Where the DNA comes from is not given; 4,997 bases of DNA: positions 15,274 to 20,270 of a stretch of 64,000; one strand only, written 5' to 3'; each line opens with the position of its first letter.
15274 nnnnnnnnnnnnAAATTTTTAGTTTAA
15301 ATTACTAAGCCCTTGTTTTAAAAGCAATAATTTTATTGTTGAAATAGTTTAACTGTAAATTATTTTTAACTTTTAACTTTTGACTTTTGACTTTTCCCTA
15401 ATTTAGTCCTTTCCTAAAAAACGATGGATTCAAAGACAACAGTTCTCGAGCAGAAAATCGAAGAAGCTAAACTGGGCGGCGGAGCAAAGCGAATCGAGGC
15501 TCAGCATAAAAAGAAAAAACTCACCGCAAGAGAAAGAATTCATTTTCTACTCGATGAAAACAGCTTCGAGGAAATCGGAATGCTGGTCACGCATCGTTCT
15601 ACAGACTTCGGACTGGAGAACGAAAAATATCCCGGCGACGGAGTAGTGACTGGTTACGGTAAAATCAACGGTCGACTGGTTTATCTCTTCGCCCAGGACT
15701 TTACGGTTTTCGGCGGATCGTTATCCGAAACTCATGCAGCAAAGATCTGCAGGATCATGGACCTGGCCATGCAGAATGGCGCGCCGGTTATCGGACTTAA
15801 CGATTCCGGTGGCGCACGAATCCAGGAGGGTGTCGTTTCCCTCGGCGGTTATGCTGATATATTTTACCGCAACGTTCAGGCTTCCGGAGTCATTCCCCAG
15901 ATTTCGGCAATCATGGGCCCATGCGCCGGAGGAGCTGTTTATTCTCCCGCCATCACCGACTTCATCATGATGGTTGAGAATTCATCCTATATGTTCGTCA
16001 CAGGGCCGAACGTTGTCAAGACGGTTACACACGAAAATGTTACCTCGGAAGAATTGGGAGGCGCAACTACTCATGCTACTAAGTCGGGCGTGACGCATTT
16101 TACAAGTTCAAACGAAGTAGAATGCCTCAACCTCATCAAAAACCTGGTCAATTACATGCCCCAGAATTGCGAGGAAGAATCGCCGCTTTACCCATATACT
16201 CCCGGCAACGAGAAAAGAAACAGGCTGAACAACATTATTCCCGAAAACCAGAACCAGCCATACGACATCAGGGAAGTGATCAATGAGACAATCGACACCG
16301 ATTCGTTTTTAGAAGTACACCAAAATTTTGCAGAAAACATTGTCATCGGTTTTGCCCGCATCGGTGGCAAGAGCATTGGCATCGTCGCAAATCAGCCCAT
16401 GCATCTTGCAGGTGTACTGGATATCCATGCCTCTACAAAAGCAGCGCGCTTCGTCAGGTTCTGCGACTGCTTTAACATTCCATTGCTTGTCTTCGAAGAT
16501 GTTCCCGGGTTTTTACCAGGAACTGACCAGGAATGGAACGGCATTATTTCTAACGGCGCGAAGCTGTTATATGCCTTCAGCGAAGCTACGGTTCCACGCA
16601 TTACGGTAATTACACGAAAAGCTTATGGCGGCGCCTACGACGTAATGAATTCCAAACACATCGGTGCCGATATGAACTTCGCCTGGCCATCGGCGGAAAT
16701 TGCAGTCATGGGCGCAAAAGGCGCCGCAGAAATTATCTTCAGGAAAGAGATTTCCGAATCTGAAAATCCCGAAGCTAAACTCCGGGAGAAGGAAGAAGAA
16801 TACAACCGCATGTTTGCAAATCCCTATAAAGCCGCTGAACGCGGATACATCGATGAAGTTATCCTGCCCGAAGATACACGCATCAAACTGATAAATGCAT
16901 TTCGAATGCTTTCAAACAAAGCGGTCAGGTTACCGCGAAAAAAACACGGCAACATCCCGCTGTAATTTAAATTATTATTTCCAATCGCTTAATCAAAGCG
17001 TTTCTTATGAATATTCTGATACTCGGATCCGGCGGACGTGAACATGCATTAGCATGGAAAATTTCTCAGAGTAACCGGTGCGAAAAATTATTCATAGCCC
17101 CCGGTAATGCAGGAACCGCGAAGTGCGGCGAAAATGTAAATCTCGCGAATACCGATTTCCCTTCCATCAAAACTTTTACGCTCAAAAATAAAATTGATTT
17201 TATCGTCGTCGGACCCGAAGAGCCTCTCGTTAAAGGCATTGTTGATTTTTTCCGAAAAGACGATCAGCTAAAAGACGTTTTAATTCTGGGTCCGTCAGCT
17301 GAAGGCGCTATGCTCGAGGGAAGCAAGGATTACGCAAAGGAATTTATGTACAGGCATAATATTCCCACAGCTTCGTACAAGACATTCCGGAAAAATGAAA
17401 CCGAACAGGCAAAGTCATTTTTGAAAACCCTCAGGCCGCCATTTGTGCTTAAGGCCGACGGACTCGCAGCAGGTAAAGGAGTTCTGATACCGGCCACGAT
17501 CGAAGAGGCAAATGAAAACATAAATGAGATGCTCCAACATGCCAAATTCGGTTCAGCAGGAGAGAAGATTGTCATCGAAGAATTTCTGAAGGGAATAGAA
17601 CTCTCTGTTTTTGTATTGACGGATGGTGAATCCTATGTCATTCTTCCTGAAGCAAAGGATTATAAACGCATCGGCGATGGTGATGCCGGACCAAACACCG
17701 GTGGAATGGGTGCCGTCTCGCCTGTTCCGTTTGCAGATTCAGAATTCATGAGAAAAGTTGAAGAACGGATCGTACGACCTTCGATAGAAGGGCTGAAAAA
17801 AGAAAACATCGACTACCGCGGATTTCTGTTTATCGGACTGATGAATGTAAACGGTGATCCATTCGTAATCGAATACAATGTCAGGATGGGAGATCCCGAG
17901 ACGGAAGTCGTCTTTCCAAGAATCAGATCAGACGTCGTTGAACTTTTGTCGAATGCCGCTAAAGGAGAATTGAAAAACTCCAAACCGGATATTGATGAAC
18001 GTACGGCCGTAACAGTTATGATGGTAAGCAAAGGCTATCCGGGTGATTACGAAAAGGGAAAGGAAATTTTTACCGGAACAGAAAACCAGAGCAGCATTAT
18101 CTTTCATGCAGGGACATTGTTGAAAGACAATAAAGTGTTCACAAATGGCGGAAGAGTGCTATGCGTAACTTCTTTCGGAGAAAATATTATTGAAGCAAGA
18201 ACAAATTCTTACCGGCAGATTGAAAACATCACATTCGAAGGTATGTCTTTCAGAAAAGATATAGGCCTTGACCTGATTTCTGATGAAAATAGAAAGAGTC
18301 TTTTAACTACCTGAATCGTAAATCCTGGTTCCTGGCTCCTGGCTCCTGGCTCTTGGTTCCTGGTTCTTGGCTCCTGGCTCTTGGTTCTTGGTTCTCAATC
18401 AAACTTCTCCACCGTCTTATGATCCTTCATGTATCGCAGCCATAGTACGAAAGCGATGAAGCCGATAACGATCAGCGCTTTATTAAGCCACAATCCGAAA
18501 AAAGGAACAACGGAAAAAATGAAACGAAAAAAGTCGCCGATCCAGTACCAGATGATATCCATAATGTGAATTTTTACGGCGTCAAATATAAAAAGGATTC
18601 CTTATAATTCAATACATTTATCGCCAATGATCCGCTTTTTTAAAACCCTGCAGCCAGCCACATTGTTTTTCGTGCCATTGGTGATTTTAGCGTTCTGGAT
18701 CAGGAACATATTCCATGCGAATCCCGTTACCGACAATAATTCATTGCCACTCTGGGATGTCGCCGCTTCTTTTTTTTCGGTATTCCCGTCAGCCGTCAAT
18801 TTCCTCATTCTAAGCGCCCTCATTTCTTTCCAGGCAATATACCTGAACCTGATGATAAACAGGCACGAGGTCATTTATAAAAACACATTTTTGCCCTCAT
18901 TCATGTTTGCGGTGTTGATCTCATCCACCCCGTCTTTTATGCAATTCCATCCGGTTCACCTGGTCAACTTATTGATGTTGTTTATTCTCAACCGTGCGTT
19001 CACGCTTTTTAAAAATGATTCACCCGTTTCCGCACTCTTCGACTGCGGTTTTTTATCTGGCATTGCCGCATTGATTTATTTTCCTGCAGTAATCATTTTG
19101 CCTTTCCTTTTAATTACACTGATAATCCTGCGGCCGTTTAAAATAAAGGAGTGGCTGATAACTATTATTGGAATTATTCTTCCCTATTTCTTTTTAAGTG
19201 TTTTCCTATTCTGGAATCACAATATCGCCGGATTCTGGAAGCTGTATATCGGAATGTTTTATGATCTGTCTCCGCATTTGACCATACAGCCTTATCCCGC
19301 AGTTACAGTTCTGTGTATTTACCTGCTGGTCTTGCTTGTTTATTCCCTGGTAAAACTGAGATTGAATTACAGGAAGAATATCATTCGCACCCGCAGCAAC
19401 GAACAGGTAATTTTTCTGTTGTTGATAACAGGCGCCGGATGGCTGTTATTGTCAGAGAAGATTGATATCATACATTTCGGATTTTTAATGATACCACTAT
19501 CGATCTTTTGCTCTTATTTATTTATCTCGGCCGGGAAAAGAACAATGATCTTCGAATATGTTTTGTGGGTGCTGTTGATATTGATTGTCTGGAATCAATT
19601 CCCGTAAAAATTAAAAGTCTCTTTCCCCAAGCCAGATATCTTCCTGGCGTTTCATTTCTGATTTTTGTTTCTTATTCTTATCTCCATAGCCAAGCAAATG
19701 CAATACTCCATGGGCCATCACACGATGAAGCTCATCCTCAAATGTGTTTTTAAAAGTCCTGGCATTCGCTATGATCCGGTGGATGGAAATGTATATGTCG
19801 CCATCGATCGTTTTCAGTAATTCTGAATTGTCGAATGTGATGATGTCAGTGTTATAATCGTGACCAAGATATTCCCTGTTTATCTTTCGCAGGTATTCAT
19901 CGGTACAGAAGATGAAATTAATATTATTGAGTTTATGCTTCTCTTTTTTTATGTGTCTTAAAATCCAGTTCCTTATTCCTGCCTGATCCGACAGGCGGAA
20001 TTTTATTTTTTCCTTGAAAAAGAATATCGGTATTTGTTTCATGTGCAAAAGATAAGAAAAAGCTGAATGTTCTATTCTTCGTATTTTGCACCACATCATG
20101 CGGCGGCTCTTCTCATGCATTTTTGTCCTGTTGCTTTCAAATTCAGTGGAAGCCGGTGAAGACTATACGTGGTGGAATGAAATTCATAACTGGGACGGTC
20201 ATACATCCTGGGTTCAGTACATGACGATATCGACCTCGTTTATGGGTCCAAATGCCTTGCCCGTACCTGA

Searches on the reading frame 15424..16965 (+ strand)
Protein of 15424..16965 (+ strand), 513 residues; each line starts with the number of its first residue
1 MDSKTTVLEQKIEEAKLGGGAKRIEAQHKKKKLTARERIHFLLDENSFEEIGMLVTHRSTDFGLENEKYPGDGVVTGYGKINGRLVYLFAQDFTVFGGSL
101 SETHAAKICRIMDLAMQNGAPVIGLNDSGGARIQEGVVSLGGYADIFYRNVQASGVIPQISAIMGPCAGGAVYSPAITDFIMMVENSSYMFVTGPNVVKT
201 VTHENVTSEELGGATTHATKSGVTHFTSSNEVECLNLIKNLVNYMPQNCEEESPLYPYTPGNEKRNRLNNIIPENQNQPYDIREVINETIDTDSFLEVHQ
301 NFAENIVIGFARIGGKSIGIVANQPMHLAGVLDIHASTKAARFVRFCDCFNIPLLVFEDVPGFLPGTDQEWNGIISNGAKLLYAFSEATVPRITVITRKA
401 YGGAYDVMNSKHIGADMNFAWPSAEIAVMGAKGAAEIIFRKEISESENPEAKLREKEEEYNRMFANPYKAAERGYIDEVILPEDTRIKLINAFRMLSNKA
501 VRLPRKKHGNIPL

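Call 59: search_protein_families(library=pfam, proteins=[window:15424-16965:+], max_evalue=0.0001)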
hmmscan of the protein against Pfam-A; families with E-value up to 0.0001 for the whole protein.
window:15424-16965:+ (513 aa): 2 families
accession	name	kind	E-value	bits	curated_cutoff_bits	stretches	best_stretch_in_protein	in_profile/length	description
PF01039.27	Carboxyl_trans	-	7.9e-201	668.4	22.3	1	27-511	2-493/493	Carboxyl transferase domain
PF03255.19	ACCA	-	2e-11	44.1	23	1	335-447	131-239/310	Acetyl co-enzyme A carboxylase carboxyltransferase-like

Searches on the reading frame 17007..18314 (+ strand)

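Call 59: search_protein_families(library=pfam, proteins=[window:17007-18314:+], max_evalue=0.0001)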
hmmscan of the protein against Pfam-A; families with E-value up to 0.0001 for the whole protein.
window:17007-18314:+ (435 aa): 4 families
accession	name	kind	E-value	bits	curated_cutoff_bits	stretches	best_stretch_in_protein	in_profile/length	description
PF01071.24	GARS_A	-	6.7e-73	245.1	27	1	105-299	1-194/194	Phosphoribosylglycinamide synthetase, ATP-grasp (A) domain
PF02844.21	GARS_N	-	7.5e-36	123.3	29.5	1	1-104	1-100/100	Phosphoribosylglycinamide synthetase, N domain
PF02843.22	GARS_C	-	2.7e-31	108.2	34.8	1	334-421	1-91/92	Phosphoribosylglycinamide synthetase, C domain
PF02786.22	CPSase_L_D2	-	5.3e-05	23.3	19.8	1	107-212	2-108/211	Carbamoyl-phosphate synthase L chain, ATP binding domain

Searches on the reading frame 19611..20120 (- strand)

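Call 59: search_protein_families(library=pfam, proteins=[window:19611-20120:-], max_evalue=0.0001)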
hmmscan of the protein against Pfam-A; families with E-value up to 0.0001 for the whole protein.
window:19611-20120:- (169 aa): 1 family
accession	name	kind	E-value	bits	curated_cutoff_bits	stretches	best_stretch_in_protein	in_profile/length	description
PF02130.23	YbeY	-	6e-27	94.5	25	1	49-162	11-124/129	Endoribonuclease YbeY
